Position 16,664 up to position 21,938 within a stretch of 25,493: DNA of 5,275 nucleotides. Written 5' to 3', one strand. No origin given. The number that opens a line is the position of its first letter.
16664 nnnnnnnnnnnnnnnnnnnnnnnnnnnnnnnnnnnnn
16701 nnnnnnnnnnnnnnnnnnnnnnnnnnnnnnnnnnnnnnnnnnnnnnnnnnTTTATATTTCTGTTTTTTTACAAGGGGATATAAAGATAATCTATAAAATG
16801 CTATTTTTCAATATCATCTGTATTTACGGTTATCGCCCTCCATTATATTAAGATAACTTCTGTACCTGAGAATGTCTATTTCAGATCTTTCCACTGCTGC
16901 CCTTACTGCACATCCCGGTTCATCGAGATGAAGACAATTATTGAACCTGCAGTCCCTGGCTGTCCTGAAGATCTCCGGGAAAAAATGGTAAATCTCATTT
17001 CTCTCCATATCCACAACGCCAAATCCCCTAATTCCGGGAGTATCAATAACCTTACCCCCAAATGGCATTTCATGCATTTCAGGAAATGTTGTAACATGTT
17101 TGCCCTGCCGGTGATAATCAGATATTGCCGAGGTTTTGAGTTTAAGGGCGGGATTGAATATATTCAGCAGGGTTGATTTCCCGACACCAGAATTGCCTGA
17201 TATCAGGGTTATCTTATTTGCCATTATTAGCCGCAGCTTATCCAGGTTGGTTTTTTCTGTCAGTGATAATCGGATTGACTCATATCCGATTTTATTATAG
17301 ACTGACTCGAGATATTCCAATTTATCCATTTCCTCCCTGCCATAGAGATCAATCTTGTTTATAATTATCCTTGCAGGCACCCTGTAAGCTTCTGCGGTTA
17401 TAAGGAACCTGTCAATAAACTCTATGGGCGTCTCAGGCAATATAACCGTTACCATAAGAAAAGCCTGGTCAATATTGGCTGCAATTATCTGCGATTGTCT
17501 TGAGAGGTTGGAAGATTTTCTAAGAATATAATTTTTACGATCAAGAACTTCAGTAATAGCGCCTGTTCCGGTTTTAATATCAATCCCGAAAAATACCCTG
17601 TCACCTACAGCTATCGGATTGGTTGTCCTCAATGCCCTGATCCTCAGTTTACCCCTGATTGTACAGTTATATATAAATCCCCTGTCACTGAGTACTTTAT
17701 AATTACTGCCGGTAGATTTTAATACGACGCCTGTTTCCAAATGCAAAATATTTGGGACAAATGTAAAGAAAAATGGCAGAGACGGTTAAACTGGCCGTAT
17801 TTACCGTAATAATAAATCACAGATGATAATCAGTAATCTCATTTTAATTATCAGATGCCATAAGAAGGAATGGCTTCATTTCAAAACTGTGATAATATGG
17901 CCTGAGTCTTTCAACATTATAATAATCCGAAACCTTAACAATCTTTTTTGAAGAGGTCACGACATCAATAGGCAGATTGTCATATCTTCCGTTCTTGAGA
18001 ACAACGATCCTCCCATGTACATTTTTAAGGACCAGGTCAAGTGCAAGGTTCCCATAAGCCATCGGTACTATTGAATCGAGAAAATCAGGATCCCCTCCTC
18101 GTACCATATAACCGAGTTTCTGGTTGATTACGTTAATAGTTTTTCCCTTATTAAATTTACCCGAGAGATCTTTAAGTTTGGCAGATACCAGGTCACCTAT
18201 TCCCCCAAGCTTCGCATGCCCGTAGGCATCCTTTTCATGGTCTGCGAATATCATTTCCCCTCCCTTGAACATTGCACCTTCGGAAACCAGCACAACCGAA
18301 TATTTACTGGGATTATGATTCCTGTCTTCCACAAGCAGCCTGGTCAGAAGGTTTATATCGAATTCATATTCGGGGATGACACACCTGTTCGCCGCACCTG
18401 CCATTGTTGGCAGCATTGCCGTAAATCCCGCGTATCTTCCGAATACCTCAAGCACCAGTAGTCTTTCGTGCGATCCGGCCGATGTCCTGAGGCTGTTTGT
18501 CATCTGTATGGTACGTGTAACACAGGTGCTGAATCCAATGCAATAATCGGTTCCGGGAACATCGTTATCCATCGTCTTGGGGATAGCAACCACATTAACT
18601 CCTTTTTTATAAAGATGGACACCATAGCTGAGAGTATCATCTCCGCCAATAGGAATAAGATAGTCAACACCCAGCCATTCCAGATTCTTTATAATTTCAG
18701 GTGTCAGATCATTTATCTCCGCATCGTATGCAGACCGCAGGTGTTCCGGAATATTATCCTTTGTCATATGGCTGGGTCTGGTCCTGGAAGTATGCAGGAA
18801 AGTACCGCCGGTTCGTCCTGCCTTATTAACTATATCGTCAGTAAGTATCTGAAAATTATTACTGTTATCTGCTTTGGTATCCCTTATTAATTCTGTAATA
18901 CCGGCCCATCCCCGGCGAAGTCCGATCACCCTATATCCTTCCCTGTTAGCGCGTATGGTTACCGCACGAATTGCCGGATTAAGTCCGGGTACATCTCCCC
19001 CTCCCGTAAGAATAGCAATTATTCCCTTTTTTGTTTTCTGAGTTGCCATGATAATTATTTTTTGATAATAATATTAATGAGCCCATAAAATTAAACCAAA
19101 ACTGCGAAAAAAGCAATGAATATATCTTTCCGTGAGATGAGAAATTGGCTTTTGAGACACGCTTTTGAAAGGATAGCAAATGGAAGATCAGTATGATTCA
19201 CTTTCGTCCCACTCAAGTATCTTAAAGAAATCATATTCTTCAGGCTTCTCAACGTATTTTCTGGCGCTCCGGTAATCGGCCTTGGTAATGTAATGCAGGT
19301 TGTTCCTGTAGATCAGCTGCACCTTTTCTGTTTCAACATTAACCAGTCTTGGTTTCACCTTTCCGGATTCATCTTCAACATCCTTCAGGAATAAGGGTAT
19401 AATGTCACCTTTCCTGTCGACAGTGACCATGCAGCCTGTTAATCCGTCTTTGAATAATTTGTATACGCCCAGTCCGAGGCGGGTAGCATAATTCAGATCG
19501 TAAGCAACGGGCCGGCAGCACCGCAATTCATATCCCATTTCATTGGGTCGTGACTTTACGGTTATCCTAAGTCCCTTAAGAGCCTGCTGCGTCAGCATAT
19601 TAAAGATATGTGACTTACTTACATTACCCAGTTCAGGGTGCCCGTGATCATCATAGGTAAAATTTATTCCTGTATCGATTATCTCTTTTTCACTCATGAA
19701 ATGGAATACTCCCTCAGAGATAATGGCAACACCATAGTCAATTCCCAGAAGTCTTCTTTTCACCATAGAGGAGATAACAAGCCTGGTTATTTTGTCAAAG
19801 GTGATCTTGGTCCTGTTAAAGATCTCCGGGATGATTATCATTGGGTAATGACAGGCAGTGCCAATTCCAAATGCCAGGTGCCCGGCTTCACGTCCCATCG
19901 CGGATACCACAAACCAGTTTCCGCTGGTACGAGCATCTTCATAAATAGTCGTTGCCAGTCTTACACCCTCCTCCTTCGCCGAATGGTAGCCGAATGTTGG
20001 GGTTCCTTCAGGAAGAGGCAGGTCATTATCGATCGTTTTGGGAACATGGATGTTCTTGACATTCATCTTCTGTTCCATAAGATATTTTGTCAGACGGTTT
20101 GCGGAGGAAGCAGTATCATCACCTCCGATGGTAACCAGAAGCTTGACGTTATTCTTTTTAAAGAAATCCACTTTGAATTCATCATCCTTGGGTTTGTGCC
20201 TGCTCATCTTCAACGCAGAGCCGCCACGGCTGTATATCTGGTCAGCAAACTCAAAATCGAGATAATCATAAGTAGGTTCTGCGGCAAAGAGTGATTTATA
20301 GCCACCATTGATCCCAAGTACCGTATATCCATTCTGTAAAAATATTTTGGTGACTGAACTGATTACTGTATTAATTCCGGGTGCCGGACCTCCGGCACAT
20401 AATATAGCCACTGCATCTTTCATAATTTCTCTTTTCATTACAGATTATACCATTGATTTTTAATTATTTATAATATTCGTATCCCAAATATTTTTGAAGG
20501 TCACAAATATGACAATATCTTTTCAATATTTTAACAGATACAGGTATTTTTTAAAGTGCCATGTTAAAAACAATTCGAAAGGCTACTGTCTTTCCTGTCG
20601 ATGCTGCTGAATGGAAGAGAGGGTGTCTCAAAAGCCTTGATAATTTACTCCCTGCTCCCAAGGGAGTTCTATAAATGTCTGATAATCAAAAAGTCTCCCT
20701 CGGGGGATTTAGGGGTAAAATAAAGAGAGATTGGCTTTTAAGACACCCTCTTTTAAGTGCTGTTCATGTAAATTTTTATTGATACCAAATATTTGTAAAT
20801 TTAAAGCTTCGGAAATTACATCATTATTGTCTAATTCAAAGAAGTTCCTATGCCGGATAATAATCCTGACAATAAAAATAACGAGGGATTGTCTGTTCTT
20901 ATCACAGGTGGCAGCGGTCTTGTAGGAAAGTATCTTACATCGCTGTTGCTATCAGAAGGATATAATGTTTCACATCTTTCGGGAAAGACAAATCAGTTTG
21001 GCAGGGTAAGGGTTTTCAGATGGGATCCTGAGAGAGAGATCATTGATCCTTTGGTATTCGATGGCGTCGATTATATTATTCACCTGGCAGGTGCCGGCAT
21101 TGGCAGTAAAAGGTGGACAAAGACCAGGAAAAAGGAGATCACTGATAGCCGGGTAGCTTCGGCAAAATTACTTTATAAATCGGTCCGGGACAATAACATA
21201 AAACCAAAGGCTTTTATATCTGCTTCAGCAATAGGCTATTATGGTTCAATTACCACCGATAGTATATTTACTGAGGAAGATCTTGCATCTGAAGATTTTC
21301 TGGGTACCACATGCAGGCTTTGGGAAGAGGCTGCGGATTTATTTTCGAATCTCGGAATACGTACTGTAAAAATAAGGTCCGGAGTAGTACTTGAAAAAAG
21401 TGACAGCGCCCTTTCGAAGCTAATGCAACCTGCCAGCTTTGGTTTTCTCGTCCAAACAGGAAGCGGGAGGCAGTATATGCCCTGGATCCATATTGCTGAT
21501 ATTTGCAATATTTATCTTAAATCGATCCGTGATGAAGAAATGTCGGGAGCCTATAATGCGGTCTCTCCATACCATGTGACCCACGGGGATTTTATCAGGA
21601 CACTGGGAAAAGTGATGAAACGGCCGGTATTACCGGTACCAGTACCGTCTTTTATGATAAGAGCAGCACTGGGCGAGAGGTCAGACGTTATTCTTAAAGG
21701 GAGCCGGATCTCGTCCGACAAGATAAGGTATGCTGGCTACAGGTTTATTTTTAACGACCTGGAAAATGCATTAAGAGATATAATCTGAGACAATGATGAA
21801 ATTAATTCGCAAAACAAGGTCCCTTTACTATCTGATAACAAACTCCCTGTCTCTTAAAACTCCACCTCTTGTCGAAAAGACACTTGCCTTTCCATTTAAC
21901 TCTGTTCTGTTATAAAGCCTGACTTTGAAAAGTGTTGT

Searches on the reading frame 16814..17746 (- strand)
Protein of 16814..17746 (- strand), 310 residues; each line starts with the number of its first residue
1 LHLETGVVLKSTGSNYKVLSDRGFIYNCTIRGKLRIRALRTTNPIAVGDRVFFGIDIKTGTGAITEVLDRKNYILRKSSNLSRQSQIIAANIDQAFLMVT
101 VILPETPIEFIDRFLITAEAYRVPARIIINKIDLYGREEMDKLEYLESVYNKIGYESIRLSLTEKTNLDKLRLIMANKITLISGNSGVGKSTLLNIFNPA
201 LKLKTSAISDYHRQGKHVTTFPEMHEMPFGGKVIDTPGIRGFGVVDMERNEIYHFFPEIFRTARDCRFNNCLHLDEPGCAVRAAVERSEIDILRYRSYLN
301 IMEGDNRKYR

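Call 14: search_protein_families(library=pfam, proteins=[window:16814-17746:-], max_evalue=0.001)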
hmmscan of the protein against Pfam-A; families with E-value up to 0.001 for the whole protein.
window:16814-17746:- (310 aa): 5 families
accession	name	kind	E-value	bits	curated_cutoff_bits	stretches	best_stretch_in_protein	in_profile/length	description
PF03193.22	RsgA_GTPase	-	1.4e-48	165.4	30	1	67-244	1-173/174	RsgA GTPase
PF16745.11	RsgA_N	-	1.2e-09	38.2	27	1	5-56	1-47/54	RsgA N-terminal domain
PF13555.12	AAA_29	-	0.00022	21.3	27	1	174-194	17-39/61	P-loop containing region of AAA domain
PF01926.29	MMR_HSR1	-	0.00025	21.6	21.9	1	181-244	3-57/113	50S ribosome-binding GTPase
PF16897.10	MMR_HSR1_Xtn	-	0.001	19.5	35.2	0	117-179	51-104/106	C-terminal region of MMR_HSR1 domain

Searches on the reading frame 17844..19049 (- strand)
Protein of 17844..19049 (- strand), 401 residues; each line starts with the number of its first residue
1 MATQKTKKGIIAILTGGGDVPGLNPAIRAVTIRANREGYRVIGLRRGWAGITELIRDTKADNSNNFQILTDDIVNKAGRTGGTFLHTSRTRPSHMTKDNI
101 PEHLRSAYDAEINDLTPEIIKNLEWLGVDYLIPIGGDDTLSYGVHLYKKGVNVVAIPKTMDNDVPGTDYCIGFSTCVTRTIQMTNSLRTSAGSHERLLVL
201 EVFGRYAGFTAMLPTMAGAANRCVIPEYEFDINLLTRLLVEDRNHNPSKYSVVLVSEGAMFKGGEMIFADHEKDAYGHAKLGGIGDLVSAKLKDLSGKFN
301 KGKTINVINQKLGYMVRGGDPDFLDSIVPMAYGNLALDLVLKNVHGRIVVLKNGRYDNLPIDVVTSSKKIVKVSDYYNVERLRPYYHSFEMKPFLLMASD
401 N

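Call 14: search_protein_families(library=pfam, proteins=[window:17844-19049:-], max_evalue=0.001)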
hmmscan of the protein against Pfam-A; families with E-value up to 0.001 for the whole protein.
window:17844-19049:- (401 aa): 1 family
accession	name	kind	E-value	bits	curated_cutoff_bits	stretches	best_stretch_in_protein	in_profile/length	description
PF00365.25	PFK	-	9.5e-66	222.4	30.9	1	11-339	2-276/277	Phosphofructokinase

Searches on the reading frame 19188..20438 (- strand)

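Call 14: search_protein_families(library=pfam, proteins=[window:19188-20438:-], max_evalue=0.001)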
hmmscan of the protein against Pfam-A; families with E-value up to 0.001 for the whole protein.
window:19188-20438:- (416 aa): 1 family
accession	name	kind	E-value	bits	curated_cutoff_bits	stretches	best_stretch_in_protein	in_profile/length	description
PF00365.25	PFK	-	8.4e-47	160.3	30.9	1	10-326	2-274/277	Phosphofructokinase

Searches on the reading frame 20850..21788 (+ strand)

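Call 14: search_protein_families(library=pfam, proteins=[window:20850-21788:+], max_evalue=0.001)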
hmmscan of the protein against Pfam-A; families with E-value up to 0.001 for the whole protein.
window:20850-21788:+ (312 aa): 3 families
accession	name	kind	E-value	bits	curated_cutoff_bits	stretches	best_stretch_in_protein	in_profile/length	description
PF01370.27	Epimerase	-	1.4e-17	64.3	20.9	1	16-149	1-135/240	NAD dependent epimerase/dehydratase family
PF08338.16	DUF1731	-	5.1e-14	52.2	27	1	265-311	1-47/47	Domain of unknown function (DUF1731)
PF16363.11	GDP_Man_Dehyd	-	1.8e-07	31.4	27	1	17-143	1-144/332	GDP-mannose 4,6 dehydratase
